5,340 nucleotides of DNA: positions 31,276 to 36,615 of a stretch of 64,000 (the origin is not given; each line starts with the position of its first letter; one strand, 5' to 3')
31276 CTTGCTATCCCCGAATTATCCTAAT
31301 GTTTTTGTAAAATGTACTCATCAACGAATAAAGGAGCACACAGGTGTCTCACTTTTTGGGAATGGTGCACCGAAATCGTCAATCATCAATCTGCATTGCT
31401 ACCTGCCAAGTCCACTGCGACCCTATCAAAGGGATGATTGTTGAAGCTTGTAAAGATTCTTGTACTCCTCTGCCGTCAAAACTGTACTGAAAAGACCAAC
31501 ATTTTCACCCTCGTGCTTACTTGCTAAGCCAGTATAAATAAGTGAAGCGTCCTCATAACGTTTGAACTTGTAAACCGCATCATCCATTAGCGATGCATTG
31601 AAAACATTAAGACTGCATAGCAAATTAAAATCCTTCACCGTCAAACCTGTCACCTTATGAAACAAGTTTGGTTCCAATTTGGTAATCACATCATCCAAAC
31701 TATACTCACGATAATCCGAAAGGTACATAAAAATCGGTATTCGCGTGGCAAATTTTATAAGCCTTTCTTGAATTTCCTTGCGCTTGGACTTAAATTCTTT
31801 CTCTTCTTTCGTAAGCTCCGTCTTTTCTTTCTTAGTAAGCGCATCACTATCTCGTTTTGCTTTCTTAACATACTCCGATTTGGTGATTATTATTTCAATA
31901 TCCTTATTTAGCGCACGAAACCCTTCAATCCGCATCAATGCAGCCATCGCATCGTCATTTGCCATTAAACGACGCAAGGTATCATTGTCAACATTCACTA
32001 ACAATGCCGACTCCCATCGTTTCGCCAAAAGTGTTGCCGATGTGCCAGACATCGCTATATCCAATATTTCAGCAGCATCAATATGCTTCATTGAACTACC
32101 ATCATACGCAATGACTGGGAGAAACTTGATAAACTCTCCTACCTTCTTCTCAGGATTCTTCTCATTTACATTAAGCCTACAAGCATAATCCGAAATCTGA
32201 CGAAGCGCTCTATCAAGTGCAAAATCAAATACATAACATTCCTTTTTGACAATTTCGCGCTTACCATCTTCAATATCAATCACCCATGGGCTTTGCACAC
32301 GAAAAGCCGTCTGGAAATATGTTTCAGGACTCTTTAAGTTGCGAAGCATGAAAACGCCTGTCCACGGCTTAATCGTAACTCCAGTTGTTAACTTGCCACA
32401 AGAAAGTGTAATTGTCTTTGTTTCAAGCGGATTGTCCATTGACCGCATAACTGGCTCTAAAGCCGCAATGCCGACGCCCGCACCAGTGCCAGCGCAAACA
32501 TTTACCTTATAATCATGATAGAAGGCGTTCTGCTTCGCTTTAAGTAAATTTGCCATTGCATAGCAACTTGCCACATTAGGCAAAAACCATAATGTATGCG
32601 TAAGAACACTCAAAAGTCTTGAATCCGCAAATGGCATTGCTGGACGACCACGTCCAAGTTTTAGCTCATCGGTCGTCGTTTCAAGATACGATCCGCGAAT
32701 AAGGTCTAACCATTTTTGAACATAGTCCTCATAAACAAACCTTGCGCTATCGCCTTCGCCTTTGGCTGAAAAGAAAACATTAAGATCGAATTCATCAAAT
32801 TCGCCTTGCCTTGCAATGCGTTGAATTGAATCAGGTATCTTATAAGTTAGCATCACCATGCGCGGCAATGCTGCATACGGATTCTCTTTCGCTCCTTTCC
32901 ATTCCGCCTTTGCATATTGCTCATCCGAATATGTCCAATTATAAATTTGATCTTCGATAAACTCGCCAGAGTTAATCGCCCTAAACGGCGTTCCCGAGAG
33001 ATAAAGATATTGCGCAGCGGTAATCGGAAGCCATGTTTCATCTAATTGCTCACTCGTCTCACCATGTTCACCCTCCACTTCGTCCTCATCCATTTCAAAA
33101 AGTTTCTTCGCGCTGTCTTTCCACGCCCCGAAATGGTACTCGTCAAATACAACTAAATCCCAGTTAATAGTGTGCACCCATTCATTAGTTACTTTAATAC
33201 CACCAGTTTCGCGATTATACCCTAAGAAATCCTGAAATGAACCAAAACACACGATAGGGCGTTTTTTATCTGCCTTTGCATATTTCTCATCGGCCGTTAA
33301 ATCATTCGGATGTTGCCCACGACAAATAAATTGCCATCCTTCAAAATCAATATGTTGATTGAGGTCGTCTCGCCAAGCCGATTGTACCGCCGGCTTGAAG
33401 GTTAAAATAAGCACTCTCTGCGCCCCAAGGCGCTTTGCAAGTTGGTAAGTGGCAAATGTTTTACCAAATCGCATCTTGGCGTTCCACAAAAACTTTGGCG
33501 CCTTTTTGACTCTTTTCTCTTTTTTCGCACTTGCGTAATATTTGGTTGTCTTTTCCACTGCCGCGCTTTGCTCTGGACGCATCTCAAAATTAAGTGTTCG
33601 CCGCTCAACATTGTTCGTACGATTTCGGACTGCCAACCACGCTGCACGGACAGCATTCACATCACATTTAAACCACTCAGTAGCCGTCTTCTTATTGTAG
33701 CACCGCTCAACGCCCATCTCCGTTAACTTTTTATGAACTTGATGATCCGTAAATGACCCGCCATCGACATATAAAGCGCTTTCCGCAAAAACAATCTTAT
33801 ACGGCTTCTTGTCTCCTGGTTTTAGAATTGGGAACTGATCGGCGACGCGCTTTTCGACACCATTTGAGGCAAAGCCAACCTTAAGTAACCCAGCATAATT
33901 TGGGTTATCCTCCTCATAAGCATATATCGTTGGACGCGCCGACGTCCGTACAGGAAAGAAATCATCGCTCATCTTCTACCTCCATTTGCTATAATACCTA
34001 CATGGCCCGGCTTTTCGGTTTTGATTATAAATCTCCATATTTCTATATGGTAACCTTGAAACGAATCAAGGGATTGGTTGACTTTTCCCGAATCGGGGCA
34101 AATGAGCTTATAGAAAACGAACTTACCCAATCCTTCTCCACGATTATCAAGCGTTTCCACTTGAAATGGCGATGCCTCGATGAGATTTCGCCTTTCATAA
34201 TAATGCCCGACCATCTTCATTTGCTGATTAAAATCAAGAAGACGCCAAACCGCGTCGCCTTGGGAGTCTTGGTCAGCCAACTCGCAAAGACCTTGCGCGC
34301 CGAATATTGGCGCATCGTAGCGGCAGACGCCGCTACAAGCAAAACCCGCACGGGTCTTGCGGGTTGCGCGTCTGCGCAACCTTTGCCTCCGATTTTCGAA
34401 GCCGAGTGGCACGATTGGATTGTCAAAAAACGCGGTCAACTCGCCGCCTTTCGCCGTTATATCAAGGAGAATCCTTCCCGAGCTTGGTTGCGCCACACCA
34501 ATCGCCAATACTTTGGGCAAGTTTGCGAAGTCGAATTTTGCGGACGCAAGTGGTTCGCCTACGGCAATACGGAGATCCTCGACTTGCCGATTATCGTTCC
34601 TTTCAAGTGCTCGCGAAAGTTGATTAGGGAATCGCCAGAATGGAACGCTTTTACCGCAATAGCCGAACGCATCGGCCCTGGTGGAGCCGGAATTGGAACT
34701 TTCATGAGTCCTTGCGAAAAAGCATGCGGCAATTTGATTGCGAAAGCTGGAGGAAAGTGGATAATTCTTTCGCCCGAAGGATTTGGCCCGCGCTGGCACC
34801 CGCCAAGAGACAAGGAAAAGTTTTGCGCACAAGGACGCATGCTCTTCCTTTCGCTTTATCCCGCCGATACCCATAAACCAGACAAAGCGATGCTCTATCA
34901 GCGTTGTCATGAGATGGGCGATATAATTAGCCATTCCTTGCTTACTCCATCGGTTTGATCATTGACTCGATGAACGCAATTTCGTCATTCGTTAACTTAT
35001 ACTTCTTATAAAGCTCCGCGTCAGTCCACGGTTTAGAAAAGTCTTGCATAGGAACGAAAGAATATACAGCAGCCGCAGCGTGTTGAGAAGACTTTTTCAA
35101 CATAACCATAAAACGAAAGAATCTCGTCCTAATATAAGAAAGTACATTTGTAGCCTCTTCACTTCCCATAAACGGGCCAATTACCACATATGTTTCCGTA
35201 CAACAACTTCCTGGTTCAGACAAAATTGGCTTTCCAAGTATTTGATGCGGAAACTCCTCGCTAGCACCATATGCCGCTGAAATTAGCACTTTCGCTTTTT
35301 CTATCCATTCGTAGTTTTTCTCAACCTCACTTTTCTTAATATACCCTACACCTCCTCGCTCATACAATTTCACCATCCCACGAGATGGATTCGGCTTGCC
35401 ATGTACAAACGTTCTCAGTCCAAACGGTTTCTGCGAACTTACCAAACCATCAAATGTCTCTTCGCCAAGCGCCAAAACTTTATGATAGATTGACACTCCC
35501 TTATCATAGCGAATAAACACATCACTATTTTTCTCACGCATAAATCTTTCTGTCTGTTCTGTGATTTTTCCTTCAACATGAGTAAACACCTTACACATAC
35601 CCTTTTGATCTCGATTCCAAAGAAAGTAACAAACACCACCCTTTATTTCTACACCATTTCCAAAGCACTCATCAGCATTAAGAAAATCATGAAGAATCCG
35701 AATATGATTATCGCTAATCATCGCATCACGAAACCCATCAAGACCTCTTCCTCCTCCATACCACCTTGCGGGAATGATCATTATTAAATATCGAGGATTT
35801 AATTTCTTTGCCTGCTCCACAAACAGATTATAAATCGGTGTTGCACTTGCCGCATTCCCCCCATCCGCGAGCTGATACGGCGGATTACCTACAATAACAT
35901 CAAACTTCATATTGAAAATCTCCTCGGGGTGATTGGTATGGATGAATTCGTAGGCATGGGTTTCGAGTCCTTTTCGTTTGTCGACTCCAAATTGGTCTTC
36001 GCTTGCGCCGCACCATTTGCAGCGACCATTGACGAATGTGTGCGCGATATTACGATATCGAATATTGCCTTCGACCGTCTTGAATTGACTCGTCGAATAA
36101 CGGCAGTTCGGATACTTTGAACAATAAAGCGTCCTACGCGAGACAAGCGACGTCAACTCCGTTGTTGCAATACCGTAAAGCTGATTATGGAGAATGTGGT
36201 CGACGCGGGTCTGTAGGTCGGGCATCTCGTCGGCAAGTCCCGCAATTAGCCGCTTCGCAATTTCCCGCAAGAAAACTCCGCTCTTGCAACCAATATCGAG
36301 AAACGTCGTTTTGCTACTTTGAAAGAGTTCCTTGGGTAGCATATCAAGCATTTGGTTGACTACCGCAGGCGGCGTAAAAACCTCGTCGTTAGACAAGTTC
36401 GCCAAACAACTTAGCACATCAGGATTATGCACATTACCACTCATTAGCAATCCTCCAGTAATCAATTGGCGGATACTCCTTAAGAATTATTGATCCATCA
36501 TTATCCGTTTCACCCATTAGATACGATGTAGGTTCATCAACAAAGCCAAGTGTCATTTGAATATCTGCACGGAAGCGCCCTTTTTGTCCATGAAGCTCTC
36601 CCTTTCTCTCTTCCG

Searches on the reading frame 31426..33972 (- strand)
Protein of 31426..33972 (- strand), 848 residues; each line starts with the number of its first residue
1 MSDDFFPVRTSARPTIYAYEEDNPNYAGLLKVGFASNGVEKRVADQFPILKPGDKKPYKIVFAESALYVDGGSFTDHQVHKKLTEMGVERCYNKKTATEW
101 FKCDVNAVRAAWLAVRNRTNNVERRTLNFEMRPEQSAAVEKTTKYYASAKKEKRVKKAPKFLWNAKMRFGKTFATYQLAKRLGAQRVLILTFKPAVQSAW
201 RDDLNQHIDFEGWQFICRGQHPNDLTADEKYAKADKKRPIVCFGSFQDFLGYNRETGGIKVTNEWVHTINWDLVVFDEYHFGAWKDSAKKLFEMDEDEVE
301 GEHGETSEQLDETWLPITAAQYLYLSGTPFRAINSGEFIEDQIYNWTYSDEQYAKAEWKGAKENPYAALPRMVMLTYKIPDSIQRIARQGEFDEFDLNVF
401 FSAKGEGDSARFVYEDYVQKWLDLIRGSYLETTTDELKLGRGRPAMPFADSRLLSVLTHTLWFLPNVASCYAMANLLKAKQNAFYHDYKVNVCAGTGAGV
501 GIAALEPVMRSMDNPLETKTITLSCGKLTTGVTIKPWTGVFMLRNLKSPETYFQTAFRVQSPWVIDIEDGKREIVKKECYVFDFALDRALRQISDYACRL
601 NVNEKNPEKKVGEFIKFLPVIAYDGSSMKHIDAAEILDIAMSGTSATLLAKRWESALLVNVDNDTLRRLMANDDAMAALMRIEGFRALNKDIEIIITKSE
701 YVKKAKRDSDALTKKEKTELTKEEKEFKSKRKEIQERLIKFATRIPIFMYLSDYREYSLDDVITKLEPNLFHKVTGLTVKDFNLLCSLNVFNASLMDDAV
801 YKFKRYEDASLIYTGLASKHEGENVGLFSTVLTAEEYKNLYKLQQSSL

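Call 14: search_protein_families(library=pfam, proteins=[window:31426-33972:-], max_evalue=0.001)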
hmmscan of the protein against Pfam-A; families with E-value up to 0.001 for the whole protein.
window:31426-33972:- (848 aa): 2 families
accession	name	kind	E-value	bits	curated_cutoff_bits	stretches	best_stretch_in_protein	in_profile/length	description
PF10544.15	T5orf172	-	5.1e-09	37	20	1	16-111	3-96/101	T5orf172 domain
PF04851.21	ResIII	-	6.5e-06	26.6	22.5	1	129-295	2-150/164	Type III restriction enzyme, res subunit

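Call 98: search_protein_families(library=padloc, proteins=[window:31426-33972:-], max_evalue=0.00001)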
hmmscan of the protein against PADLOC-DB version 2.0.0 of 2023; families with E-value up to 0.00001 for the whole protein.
window:31426-33972:- (848 aa): 1 family
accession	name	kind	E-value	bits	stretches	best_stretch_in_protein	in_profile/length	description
PDLC03626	REase_MTase_IIG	-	8.4e-29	97.9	1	124-797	151-827/1359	Type IIG restriction enzyme-methyltransferase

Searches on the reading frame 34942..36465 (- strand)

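Call 14: search_protein_families(library=pfam, proteins=[window:34942-36465:-], max_evalue=0.001)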
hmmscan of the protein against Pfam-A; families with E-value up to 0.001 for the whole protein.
window:34942-36465:- (507 aa): 2 families
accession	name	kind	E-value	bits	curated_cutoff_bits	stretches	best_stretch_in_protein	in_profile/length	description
PF07669.17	Eco57I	-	6.5e-34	117.9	25.3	1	94-268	1-171/171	Eco57I restriction-modification methylase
PF02384.22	N6_Mtase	-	0.00073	19.4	20.4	0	27-104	26-88/311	N-6 DNA Methylase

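Call 98: search_protein_families(library=padloc, proteins=[window:34942-36465:-], max_evalue=0.00001)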
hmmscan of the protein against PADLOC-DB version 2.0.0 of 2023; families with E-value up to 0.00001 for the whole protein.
window:34942-36465:- (507 aa): 5 families
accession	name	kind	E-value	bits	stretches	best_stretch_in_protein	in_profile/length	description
PDLC03375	MTase_II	-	2.6e-55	186.2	1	186-506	9-348/348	Type II methyltransferase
PDLC03626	REase_MTase_IIG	-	4.4e-50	168.4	1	21-506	863-1359/1359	Type IIG restriction enzyme-methyltransferase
PDLC03338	MTase_II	-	5.9e-08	29.9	1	29-130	132-230/604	Type II methyltransferase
PDLC04134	mad2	-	5.6e-06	23.5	0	26-226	270-392/492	mads_2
PDLC03235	MTase_II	-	9e-06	22.8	0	27-110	104-187/648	Type II methyltransferase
